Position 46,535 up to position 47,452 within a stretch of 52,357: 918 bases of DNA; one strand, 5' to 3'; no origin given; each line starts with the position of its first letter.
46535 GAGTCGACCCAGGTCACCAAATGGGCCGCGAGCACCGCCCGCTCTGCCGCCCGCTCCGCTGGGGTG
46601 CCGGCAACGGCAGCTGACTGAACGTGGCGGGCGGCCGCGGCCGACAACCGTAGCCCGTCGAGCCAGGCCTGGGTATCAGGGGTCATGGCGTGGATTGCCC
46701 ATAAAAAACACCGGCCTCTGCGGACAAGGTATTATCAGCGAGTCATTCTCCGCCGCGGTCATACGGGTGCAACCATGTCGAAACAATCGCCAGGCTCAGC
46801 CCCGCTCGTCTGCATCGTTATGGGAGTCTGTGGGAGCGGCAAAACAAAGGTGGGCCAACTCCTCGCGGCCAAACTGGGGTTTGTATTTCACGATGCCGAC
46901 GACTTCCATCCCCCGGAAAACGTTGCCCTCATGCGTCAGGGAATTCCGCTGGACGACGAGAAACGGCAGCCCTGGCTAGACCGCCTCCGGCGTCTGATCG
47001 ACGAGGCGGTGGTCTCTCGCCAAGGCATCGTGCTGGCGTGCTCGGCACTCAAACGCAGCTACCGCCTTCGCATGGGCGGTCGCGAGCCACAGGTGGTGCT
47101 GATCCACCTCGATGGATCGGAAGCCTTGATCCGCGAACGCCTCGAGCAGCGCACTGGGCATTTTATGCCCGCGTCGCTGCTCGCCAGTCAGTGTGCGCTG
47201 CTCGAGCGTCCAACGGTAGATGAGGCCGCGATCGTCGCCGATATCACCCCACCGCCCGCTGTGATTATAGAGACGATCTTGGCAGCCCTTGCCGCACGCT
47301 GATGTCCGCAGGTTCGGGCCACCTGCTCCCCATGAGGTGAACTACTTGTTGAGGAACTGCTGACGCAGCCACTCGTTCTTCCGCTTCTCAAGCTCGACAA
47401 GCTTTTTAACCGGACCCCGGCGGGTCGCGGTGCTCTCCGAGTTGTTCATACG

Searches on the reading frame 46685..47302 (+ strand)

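Call 84: search_protein_families(library=pfam, proteins=[window:46685-47302:+], max_evalue=0.00001)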
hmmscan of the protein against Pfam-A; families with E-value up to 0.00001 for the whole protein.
window:46685-47302:+ (205 aa): 3 families
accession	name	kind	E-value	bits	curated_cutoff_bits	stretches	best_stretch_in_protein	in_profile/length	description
PF13238.12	AAA_18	-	5.8e-08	33.7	29.4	1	44-157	2-112/128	AAA domain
PF01202.28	SKI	-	2.5e-07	31.4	22.1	1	50-157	2-106/159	Shikimate kinase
PF13671.12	AAA_33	-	5.7e-07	30.4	27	1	42-176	1-143/143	AAA domain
